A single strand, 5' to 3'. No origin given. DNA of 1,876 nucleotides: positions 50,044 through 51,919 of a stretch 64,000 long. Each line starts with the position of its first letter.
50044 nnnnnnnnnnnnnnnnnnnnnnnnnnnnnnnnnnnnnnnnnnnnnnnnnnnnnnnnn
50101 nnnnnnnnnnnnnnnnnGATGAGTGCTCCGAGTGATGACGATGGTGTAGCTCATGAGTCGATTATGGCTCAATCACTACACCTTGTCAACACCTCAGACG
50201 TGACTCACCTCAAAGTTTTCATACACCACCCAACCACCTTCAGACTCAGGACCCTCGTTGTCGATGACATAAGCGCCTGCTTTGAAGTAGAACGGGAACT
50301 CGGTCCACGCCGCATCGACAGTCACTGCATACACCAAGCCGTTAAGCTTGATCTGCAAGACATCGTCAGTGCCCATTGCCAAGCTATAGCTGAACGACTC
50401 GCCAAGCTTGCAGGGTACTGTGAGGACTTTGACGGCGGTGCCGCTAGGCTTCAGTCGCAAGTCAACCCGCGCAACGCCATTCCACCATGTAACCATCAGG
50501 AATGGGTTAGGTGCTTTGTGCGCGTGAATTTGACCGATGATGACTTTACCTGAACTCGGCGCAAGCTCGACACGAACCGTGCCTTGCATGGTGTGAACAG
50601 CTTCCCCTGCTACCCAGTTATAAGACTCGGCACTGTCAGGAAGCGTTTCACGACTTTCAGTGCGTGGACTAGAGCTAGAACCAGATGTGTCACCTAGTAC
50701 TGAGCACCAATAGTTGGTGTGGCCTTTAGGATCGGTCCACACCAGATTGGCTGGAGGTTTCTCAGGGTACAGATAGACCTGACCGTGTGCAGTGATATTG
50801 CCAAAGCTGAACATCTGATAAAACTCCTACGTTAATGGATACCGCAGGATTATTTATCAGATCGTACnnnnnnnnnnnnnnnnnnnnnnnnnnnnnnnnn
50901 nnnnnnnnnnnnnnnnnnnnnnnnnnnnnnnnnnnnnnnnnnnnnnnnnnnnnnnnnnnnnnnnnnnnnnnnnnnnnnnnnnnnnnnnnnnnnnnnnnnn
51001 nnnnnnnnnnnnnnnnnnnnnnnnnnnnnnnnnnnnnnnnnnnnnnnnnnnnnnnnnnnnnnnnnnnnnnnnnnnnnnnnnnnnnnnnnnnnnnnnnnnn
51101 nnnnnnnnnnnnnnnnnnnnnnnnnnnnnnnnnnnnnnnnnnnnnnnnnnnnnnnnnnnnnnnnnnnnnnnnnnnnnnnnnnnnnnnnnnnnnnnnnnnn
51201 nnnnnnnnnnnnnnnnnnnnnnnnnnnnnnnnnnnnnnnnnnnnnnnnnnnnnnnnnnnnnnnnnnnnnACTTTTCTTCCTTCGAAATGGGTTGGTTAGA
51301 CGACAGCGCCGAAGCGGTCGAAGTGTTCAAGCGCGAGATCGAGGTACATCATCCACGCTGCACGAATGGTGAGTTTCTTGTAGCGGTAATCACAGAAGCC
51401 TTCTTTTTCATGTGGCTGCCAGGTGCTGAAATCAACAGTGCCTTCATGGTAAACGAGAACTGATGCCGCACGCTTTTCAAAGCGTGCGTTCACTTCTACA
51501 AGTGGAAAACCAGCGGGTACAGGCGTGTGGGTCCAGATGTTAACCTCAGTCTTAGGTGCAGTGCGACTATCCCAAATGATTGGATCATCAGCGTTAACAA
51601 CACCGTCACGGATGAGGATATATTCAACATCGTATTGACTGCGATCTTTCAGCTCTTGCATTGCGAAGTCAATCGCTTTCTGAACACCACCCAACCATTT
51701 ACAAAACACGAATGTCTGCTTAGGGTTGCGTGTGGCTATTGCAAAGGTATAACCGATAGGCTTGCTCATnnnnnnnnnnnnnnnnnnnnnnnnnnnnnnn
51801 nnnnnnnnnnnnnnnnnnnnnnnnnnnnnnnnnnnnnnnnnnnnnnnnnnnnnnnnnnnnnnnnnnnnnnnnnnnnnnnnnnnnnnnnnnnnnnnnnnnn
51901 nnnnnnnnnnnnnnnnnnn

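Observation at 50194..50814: Free-standing PL7 (alginate-lyase-type) polysaccharide lyase in the accessory region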

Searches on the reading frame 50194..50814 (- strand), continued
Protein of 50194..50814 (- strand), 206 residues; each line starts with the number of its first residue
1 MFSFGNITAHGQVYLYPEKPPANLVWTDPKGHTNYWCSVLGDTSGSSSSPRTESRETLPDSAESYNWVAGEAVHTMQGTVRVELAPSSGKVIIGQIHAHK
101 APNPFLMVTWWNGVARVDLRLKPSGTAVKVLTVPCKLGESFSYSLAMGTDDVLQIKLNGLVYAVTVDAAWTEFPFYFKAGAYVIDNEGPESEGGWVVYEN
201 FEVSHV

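Call 37: find_encoding_contigs(protein=P0035, flank=6000, max_places=1)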
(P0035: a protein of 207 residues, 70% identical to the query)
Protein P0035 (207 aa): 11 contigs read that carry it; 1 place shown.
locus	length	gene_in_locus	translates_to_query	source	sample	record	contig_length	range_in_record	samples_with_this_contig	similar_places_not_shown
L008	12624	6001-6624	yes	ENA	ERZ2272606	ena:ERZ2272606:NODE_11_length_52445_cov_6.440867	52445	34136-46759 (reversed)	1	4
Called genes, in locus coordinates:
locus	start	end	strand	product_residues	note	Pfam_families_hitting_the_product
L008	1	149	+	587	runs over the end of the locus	-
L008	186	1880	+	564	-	PF27114:Phage_tail_beta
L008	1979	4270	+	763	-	-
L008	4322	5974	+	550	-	PF27114:Phage_tail_beta (weak)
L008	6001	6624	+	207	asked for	PF08787:Alginate_lyase2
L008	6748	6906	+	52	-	-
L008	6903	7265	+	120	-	-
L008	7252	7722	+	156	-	PF20034:Peptidase_S80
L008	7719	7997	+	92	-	-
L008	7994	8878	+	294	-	PF16868:NMT1_3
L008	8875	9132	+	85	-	-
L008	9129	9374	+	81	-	-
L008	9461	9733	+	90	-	-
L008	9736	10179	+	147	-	-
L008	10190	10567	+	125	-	-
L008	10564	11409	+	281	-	PF22769:DCD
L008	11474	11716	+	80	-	-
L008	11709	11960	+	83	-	-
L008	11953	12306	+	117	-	-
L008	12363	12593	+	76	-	-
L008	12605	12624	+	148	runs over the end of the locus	-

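Call 41: find_encoding_contigs(protein=P0078, flank=10000, max_places=1)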
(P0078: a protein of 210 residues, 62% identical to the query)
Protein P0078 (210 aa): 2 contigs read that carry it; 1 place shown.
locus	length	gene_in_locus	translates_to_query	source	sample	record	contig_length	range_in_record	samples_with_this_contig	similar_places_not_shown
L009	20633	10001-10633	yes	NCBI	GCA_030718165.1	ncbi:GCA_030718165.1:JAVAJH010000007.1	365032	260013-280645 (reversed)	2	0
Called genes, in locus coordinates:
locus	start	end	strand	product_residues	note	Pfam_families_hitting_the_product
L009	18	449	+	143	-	-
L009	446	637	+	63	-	-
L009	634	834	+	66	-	-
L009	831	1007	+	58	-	-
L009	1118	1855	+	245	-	-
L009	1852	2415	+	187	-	PF05565:Sipho_Gp157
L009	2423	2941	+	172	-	-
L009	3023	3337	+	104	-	-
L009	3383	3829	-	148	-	-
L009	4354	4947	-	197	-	PF18734:HEPN_AbiU2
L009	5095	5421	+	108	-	-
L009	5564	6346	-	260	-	-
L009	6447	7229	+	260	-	PF10979:DUF2786, PF23771:DUF7168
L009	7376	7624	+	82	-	-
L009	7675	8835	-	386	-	PF16289:PIN_12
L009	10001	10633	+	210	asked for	PF08787:Alginate_lyase2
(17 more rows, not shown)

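Call 42: find_related_loci(query=A1, collection=viral_contigs, flank=6000)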
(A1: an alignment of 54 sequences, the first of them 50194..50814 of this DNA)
Query A1 (206 aa) in viral_contigs; peptide patterns used: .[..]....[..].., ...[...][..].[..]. (x = any residue, [..] = any of these).
52 stretches matched a pattern; 32 encode a relative of the query (tblastn E <= 1e-3); 31 distinct loci.
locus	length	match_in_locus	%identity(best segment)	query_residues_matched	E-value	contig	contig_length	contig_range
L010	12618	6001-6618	98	1-206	4e-138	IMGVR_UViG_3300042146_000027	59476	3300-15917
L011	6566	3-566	100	19-206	8e-127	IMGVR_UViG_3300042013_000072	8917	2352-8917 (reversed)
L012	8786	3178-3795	86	1-206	5e-123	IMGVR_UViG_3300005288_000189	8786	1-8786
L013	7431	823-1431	75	1-203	3e-105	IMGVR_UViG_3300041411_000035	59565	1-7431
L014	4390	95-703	75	1-203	1e-105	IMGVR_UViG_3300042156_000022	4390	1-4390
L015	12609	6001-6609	74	1-203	5e-105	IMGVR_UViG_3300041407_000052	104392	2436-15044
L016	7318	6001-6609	74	4-203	9e-104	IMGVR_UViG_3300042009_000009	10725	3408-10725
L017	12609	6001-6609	75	1-203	2e-103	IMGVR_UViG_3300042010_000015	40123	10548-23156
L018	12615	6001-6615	72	1-205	5e-103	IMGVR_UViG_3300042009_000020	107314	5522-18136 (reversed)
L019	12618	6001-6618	72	1-203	4e-103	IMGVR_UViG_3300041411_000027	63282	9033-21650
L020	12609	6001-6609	72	1-203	1e-102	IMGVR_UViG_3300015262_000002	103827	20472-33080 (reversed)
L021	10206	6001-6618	73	1-206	4e-99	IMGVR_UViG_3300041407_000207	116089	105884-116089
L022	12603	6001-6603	70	4-205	5e-98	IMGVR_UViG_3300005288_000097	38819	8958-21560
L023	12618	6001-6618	73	1-203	7e-104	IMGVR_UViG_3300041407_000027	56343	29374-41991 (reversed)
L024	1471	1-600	70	4-203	8e-102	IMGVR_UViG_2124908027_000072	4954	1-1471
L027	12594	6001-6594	68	4-203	1e-89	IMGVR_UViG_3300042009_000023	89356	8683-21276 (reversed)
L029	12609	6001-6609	62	1-203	1e-85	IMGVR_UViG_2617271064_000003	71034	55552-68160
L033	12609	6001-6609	57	1-203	2e-77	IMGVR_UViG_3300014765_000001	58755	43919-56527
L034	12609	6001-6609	59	1-203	4e-77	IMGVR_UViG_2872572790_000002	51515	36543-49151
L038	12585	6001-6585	31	18-205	1e-16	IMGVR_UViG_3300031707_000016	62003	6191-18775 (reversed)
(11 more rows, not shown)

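Call 45: predict_structure(alignment_id=A1)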
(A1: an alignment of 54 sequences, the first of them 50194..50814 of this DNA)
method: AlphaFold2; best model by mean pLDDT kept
length: 206 residues; sequences in the alignment: 54
mean_pLDDT: 95.2   pTM: 0.91
mean pLDDT of the five models: 95.2, 95.2, 95.0, 94.6, 94.1
residues with pLDDT >= 90: 184; 70-90: 21; 50-70: 1; < 50: 0
segments of 3 or more residues with pLDDT < 50: none
pLDDT, mean of each block of 10 residues (from residue 1): 92 96 97 97 87 96 95 97 96 96 95 98 94 98 97 97 95 95 91 96 94
secondary structure, 60 per line:
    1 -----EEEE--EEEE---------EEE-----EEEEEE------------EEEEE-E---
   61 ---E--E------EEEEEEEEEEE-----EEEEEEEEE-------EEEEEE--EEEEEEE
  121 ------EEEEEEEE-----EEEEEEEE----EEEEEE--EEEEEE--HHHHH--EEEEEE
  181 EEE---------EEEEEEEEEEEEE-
elements in order: E6-9 E12-15 E25-27 E33-38 E51-55 E74-84 E90-98 E106-111 E114-120 E127-134 E140-147 E152-157 E160-165 H168-172 E175-183 E193-205

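Call 48: fold_search(model_id=the predicted structure, library=pdb)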
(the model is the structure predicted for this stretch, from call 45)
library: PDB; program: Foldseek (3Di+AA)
matches with E <= 10: 1634; with E <= 0.001: 398
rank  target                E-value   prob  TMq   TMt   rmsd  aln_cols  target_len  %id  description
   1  1vav_A                4.9e-18  1.00  0.87  0.81   3.3       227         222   29  Crystal structure of alginate lyase PA1167 from Pseudomonas aeruginosa at 2.0 A resolution (released 2004-05-25)
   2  2z42                  2.0e-16  1.00  0.84  0.75   2.9       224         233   27  Crystal Structure of Family 7 Alginate Lyase A1-II' from Sphingomonas sp. A1 (released 2008-05-27)
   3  2cws                  2.2e-16  1.00  0.86  0.79   2.8       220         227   26  Crystal structure at 1.0 A of alginate lyase A1-II', a member of polysaccharide lyase family-7 (released 2005-11-15)
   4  2zaa_A                2.5e-16  1.00  0.82  0.73   3.4       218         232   27  Crystal Structure of Family 7 Alginate Lyase A1-II' H191N/Y284F in Complex with Substrate (GGMG) (released 2008-05-27)
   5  2zac_A                3.0e-16  1.00  0.83  0.76   3.3       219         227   27  Crystal Structure of Family 7 Alginate Lyase A1-II' Y284F in Complex with Product (MMG) (released 2008-05-27)
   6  2zab_A                3.7e-16  1.00  0.84  0.77   3.0       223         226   27  Crystal Structure of Family 7 Alginate Lyase A1-II' Y284F in Cmplex with Product (GGG) (released 2008-05-27)
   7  2za9                  6.8e-16  1.00  0.85  0.77   2.6       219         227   28  Crystal Structure of Alginate lyase A1-II' N141C/N199C (released 2008-05-27)
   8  5zqi                  1.8e-13  1.00  0.85  0.81   2.3       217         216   22  Alginate lyase AlgAT5 from Polysaccharide Lyase family 7 (released 2019-04-24)
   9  1uai                  1.6e-12  1.00  0.80  0.74   3.6       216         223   21  Crystal Structure of the Alginate Lyase from Corynebacterium sp. (released 2004-07-27)
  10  7nde                  1.7e-12  1.00  0.78  0.69   4.0       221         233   23  Trichoderma parareesei PL7A beta-glucuronan lyase (released 2022-03-02)
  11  8wok_B                8.8e-12  1.00  0.83  0.63   3.4       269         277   20  Crystal structure of PL7 family alginate lyase AlyMc (released 2024-10-16)
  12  8jt4                  1.5e-11  1.00  0.80  0.65   3.8       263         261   21  Substrate -binding mode guided protein design of alginate lyase FlAlyA for altered end-product distribution (released 2024-06-26)
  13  8c3x                  3.5e-11  1.00  0.76  0.69   3.5       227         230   18  Crystal structure of Paradendryphiella salina PL7C alginate lyase (released 2023-02-08)
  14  8jsd                  3.7e-11  1.00  0.82  0.66   3.7       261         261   21  Alginate lyase mutant-D180G (released 2024-06-26)
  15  8wok_A                5.0e-11  1.00  0.83  0.63   3.1       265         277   19  Crystal structure of PL7 family alginate lyase AlyMc (released 2024-10-16)
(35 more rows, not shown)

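Call 49: fold_search(model_id=the predicted structure, library=viral)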
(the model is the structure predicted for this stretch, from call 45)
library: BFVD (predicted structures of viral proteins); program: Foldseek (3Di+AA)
matches with E <= 10: 1619; with E <= 0.001: 173
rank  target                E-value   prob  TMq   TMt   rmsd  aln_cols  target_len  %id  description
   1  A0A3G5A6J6            1.0e-13  1.00  0.87  0.65   2.5       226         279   22  Alginate lyase [Hyperionvirus sp.]
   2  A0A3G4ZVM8            1.3e-13  1.00  0.83  0.56   3.1       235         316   20  Alginate lyase 2 domain-containing protein [Edafosvirus sp.]
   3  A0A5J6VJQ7            1.1e-08  1.00  0.66  0.25   6.8       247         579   16  Collagen triple helix repeat containing protein [Megaviridae environmental sample]
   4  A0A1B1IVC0            1.8e-07  1.00  0.59  0.47   5.3       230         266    9  (no name in the UniProt tables at hand)
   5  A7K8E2                2.3e-07  1.00  0.58  0.26   9.2       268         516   15  Uncharacterized protein Z182R [Chlorovirus heliozoae]
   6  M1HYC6                3.6e-07  1.00  0.54  0.33   6.2       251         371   11  (no name in the UniProt tables at hand)
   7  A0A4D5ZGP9            6.0e-07  1.00  0.64  0.23   3.2       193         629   10  Uncharacterized protein [Burkholderia phage BcepSaruman]
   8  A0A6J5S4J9            9.5e-07  1.00  0.54  0.45   5.5       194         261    9  Uncharacterized protein [uncultured Caudovirales phage]
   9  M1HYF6                1.4e-06  1.00  0.60  0.37   6.8       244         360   13  (no name in the UniProt tables at hand)
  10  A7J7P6                2.4e-06  1.00  0.56  0.33   5.5       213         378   17  Uncharacterized protein N542L [Paramecium bursaria Chlorella virus FR483]
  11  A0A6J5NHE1            4.1e-06  1.00  0.58  0.41   7.0       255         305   11  Uncharacterized protein [uncultured Caudovirales phage]
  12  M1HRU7                4.6e-06  1.00  0.61  0.42   4.8       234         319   10  (no name in the UniProt tables at hand)
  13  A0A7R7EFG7            6.6e-06  1.00  0.53  0.52   6.1       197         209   15  (no name in the UniProt tables at hand)
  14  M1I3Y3                6.9e-06  1.00  0.55  0.33   4.9       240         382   10  (no name in the UniProt tables at hand)
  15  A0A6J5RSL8            6.9e-06  1.00  0.44  0.30   9.6       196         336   13  Concanavalin A-like lectin/glucanases superfamily [uncultured Caudovirales phage]
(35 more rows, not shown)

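Call 52: search_protein_families(library=pfam, proteins=[L015:4155-5465:+, L015:5462-5992:+, L015:6629-7357:+, L027:6729-7526:+, L027:7529-8353:+, L029:6732-7361:+, L033:6888-8243:+, L034:6786-7745:+, L038:6630-7565:+, L038:7562-10768:+], max_evalue=0.001)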
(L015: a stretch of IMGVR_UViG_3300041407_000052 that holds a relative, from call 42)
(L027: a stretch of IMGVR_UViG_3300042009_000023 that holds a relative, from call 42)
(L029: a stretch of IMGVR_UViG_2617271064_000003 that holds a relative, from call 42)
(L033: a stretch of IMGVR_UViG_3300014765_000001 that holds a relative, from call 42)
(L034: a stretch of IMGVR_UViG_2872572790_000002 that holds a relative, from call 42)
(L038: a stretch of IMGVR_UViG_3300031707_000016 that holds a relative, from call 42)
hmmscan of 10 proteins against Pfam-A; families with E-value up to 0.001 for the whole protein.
L015:4155-5465:+ (436 aa): 1 family
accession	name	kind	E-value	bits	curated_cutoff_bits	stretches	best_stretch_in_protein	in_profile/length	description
PF01068.26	DNA_ligase_A_M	-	7.4e-14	52.4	26.2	1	115-345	2-204/204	ATP dependent DNA ligase domain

L015:5462-5992:+ (176 aa): 1 family
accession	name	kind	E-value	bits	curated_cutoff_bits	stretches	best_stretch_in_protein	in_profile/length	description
PF12694.12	cpYpsA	-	5.4e-13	49.4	26.2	1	120-152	1-33/145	Circularly permutated YpsA SLOG family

L015:6629-7357:+ (242 aa): 3 families
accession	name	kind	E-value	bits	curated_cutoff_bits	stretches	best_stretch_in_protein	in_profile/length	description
PF00149.33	Metallophos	-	1.2e-13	52.3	21.5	1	22-203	2-189/191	Calcineurin-like phosphoesterase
PF12850.12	Metallophos_2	-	6.1e-06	26.8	27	1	22-223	2-135/154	Calcineurin-like phosphoesterase superfamily domain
PF14582.11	Metallophos_3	-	0.00039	20.3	28.2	0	17-60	2-44/259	Metallophosphoesterase, calcineurin superfamily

L027:6729-7526:+ (265 aa): 3 families
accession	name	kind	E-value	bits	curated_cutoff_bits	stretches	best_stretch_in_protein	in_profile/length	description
PF02562.22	PhoH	-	1.4e-43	149.2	27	1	55-258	2-204/205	PhoH-like protein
PF13604.12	AAA_30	-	5.6e-08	33.2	27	1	58-227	2-145/191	AAA domain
PF13245.12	AAA_19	-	3.9e-07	30.7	25.1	1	62-211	1-129/134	AAA domain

L027:7529-8353:+ (274 aa): 0 families

L029:6732-7361:+ (209 aa): 0 families

L033:6888-8243:+ (451 aa): 1 family
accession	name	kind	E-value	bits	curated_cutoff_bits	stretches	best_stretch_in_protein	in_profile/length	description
PF01555.25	N6_N4_Mtase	-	4.1e-32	112.3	26.7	2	355-425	159-220/221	DNA methylase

L034:6786-7745:+ (319 aa): 2 families
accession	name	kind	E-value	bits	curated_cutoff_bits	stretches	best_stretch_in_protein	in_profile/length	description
PF23771.1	DUF7168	-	4.3e-20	72.2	25.5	1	113-247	3-124/140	Domain of unknown function (DUF7168)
PF10979.13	DUF2786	-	1e-12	48.2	23.9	1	72-109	1-39/40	Protein of unknown function (DUF2786)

L038:6630-7565:+ (311 aa): 1 family
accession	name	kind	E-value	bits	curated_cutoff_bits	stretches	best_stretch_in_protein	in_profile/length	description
PF01807.25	Zn_ribbon_DnaG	-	0.00046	20.4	24.9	1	12-92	16-94/98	CHC2 zinc finger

L038:7562-10768:+ (1068 aa): 3 families
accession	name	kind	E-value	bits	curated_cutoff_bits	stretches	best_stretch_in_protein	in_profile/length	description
PF00149.33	Metallophos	-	1.5e-11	45.6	21.5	1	14-205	2-190/191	Calcineurin-like phosphoesterase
PF02463.25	SMC_N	-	3.1e-08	33.7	40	1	410-458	19-67/220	RecF/RecN/SMC N terminal domain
PF13476.12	AAA_23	-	1.2e-05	26.4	27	0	398-628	5-200/201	AAA domain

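Call 71: search_protein_families(library=ncbifam, proteins=[window:50194-50814:-], max_evalue=0.01)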
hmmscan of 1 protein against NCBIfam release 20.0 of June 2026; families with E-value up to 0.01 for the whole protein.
window:50194-50814:- (206 aa): 0 families

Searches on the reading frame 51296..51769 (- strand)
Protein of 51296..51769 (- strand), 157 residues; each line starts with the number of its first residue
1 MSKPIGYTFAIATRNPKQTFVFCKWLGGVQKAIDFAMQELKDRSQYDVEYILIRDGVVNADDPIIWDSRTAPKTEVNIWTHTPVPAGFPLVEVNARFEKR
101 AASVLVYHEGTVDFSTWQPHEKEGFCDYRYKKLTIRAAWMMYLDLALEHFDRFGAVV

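Call 10: search_protein_families(library=pfam, proteins=[window:51296-51769:-], max_evalue=0.01)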
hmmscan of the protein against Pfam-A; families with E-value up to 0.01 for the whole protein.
window:51296-51769:- (157 aa): 0 families

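Call 11: search_protein_families(library=phrogs, proteins=[window:51296-51769:-], max_evalue=0.001)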
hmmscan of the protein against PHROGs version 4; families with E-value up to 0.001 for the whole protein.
window:51296-51769:- (157 aa): 1 family
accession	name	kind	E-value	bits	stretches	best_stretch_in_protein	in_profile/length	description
phrog_24669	-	unknown function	6.1e-17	62.8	1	33-150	32-141/145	-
